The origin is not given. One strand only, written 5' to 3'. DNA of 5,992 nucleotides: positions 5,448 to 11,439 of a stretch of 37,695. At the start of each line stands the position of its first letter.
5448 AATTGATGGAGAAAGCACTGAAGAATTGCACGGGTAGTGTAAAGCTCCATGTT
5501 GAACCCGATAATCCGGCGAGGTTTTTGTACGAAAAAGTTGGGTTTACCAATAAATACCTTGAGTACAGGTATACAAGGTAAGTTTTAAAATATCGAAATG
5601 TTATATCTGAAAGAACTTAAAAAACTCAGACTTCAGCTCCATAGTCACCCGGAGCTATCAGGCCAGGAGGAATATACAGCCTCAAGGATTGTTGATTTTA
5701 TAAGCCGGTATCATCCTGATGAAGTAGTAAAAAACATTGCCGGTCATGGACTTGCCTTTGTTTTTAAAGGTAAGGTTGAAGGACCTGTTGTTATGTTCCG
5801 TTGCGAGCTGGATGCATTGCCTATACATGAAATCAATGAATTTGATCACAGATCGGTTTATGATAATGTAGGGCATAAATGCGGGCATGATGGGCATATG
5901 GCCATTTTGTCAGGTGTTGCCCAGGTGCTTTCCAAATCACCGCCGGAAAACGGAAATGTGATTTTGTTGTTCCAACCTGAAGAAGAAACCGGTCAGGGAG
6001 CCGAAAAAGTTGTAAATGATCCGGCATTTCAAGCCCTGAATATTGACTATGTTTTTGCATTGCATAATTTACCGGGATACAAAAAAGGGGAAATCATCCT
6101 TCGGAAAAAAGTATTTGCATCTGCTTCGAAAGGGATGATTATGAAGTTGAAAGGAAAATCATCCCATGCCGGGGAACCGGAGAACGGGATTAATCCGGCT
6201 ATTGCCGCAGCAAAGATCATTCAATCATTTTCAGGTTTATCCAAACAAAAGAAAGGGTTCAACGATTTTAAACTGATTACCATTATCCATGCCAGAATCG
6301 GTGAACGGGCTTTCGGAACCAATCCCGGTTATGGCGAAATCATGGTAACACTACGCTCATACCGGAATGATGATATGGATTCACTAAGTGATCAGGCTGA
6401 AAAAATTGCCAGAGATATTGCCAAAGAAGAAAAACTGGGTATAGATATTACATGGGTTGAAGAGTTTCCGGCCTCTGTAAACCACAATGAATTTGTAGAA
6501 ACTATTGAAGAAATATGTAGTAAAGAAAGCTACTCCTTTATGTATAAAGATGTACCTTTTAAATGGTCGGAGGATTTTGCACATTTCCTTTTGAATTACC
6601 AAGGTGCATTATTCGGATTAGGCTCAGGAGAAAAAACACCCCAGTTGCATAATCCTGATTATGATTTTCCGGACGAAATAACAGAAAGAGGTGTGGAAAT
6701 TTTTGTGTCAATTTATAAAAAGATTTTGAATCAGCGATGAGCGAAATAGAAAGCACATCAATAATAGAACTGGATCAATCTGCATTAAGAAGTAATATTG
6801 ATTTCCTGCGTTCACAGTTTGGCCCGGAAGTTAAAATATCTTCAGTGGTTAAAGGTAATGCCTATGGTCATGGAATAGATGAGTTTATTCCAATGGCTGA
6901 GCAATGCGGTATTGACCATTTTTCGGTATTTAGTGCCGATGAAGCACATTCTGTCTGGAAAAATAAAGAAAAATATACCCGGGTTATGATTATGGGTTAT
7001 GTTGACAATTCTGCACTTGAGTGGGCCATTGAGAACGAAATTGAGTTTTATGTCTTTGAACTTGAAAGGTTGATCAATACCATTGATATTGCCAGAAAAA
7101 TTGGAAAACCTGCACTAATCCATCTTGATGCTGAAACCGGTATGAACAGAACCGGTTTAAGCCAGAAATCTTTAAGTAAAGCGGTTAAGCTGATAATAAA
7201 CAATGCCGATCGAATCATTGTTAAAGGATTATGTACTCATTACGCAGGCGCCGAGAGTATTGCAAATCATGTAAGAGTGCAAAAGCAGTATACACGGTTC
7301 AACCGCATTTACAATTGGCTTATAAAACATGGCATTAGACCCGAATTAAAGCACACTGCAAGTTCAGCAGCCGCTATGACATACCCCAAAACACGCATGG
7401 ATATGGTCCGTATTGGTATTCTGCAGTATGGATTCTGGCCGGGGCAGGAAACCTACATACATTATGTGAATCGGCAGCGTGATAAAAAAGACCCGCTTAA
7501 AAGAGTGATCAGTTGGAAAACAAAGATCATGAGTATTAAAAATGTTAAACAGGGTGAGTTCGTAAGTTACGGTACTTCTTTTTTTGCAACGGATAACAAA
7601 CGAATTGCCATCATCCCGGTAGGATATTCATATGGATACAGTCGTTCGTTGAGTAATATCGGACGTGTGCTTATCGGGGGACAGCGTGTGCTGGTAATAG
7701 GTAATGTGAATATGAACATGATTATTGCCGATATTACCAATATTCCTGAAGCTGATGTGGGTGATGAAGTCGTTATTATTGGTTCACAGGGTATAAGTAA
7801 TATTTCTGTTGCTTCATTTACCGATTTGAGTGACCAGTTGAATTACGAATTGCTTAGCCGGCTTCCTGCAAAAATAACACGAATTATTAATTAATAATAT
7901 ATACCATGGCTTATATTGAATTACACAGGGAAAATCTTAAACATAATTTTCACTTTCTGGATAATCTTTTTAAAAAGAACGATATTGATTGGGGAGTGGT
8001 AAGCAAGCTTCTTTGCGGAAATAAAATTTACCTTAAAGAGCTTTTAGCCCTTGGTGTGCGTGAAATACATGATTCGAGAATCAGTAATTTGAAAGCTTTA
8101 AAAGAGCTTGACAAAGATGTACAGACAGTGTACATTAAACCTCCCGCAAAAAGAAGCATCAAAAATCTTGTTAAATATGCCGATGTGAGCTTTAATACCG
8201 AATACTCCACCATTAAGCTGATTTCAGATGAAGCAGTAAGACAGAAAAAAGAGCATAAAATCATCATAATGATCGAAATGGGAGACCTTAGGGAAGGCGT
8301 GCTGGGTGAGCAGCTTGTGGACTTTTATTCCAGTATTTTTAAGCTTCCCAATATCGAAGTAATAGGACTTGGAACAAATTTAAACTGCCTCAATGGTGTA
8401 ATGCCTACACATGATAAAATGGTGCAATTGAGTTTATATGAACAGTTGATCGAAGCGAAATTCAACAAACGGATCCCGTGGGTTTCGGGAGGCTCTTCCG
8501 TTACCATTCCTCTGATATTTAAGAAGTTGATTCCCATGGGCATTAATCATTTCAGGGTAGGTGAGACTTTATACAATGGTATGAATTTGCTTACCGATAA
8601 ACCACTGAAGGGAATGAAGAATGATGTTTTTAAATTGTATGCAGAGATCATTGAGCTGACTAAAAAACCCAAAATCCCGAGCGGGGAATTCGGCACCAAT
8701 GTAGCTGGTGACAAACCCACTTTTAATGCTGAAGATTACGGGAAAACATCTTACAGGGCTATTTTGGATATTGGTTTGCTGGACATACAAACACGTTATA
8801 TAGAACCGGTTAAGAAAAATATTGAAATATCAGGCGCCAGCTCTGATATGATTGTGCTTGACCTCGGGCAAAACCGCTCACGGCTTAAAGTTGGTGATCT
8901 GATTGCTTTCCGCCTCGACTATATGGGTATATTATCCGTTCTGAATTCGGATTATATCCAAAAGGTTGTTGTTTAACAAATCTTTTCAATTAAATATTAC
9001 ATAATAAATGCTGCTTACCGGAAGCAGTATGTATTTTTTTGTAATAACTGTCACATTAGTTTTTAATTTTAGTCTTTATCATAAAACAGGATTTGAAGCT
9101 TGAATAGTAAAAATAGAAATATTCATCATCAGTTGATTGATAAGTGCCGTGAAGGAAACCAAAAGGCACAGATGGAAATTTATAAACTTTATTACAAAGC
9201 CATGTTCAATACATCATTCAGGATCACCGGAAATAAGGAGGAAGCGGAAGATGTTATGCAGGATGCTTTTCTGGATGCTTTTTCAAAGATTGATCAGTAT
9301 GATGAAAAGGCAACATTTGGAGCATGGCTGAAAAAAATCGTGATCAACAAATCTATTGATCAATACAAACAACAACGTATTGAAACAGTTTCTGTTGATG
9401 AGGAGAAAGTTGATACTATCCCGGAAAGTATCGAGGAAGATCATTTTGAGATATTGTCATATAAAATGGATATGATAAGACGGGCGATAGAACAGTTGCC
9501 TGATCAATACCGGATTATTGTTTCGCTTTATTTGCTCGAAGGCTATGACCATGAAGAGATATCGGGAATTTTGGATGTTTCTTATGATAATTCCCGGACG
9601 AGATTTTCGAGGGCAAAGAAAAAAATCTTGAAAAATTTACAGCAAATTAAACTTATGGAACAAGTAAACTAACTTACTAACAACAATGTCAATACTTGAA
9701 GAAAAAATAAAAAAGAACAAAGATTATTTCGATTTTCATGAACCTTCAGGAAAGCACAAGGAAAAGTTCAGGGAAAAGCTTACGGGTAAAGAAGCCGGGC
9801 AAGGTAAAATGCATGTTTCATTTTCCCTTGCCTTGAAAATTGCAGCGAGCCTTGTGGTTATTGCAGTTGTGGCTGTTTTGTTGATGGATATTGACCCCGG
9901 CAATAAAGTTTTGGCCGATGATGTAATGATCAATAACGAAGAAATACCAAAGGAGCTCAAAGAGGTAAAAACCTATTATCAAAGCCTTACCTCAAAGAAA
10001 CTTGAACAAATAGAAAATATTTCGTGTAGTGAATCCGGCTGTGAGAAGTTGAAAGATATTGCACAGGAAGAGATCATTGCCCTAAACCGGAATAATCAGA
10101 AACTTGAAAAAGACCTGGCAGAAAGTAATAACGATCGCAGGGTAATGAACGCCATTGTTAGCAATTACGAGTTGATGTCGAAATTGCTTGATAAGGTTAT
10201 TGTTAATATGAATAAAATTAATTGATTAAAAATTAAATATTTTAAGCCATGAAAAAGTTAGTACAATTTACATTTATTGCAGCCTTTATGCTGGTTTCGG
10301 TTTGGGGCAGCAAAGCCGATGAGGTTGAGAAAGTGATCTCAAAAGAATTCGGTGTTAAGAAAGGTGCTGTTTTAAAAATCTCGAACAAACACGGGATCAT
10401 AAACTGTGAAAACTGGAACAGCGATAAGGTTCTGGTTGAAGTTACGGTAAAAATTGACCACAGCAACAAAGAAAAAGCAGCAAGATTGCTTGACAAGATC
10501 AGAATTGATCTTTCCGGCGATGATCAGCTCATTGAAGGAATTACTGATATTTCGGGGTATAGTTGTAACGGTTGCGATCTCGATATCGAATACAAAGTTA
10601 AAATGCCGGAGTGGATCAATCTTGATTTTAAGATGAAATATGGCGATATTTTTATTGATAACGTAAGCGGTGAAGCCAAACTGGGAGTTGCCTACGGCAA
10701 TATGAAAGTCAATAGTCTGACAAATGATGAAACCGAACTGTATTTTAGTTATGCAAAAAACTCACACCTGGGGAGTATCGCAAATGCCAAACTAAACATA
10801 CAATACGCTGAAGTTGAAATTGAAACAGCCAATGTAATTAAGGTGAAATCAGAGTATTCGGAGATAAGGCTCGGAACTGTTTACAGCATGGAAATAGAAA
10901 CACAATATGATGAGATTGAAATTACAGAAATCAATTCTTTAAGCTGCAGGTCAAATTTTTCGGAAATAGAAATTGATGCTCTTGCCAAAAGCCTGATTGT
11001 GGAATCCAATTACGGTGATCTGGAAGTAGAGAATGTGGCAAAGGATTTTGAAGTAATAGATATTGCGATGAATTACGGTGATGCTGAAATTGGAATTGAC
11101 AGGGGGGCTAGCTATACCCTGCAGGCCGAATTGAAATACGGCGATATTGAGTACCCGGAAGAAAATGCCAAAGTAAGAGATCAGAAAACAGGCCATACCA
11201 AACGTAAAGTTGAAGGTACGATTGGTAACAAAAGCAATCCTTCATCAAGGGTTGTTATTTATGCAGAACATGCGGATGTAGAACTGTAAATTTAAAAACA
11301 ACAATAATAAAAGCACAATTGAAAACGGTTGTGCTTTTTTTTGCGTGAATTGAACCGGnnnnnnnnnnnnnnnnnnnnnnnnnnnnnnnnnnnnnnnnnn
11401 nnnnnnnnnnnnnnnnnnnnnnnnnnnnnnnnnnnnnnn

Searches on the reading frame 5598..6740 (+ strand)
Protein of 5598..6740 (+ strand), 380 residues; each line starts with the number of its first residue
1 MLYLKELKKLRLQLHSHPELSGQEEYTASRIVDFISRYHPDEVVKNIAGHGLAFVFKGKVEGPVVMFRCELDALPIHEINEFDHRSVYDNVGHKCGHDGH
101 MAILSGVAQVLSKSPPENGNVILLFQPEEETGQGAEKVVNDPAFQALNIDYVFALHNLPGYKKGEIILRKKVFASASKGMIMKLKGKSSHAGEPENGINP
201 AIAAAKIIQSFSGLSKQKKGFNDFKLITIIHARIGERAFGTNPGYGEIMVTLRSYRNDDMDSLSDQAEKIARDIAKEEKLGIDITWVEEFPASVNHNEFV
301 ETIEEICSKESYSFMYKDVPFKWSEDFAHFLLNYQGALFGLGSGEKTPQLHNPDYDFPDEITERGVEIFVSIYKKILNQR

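Call 31: search_protein_families(library=pfam, proteins=[window:5598-6740:+], max_evalue=0.001)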
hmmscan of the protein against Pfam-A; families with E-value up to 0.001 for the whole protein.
window:5598-6740:+ (380 aa): 2 families
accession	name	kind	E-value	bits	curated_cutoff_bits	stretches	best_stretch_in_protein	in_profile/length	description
PF01546.33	Peptidase_M20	-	8.1e-29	101.4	24.6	1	66-373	1-204/206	Peptidase family M20/M25/M40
PF07687.19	M20_dimer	-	2.6e-08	34.2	21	1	178-277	7-105/107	Peptidase dimerisation domain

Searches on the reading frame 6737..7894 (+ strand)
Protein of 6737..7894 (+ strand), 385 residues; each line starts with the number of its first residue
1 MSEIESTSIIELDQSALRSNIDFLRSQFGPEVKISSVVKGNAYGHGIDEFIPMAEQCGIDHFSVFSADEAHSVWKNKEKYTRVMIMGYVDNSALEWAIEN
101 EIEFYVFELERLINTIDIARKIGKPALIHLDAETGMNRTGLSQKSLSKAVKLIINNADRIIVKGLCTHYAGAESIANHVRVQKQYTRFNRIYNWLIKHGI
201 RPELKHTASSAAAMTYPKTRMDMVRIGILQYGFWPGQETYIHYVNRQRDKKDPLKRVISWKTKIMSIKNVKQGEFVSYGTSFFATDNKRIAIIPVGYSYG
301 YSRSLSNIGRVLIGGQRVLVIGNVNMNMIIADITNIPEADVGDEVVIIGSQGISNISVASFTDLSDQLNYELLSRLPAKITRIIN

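Call 31: search_protein_families(library=pfam, proteins=[window:6737-7894:+], max_evalue=0.001)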
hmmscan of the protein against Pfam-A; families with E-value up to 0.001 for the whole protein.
window:6737-7894:+ (385 aa): 2 families
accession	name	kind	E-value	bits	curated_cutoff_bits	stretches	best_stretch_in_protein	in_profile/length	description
PF01168.26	Ala_racemase_N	-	3e-46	158.3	24.1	1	13-233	2-218/220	Alanine racemase, N-terminal domain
PF00842.27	Ala_racemase_C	-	4.8e-37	126.8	25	1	257-383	1-126/127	Alanine racemase, C-terminal domain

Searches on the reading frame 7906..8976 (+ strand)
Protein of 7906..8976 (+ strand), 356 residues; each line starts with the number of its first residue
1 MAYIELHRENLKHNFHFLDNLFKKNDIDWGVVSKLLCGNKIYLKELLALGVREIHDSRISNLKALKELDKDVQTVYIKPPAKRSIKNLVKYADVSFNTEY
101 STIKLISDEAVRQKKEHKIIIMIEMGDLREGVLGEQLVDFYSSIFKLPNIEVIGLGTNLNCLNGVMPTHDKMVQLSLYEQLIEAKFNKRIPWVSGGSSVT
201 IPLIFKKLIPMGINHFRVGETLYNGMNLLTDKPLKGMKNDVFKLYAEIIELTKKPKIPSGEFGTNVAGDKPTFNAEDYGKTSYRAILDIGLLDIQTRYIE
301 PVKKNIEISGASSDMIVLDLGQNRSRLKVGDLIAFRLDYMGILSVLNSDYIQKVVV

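Call 31: search_protein_families(library=pfam, proteins=[window:7906-8976:+], max_evalue=0.001)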
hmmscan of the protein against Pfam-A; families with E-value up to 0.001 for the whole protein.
window:7906-8976:+ (356 aa): 1 family
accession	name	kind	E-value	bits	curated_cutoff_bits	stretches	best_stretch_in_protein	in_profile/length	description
PF01168.26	Ala_racemase_N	-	1.8e-14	54.4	24.1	1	7-224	2-217/220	Alanine racemase, N-terminal domain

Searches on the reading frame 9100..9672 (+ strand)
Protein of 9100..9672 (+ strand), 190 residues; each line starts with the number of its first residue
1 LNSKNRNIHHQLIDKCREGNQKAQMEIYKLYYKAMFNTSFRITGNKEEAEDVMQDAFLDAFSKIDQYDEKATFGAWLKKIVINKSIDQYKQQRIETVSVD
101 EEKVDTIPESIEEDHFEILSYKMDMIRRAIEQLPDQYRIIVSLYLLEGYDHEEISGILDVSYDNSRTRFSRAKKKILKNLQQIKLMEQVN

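Call 31: search_protein_families(library=pfam, proteins=[window:9100-9672:+], max_evalue=0.001)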
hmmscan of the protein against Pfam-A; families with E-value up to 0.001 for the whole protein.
window:9100-9672:+ (190 aa): 4 families
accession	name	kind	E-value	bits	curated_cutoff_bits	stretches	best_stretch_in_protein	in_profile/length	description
PF04542.20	Sigma70_r2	-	1e-14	54.5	24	1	28-93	2-69/71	Sigma-70 region 2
PF08281.18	Sigma70_r4_2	-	1.4e-14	53.9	25.7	1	124-176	2-54/54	Sigma-70, region 4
PF07638.17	Sigma70_ECF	-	7.4e-06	26.4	21.1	1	11-179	6-182/185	ECF sigma factor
PF04545.22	Sigma70_r4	-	0.00064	19.6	24.1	0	129-176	1-44/50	Sigma-70, region 4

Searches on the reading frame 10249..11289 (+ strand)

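Call 32: search_protein_families(library=pfam, proteins=[window:10249-11289:+], max_evalue=0.001)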
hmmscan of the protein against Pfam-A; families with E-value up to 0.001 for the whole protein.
window:10249-11289:+ (346 aa): 1 family
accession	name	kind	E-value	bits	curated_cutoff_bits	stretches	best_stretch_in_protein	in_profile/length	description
PF13349.12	DUF4097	-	1.9e-09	37.7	22.9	1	124-330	119-233/247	Toastrack DUF4097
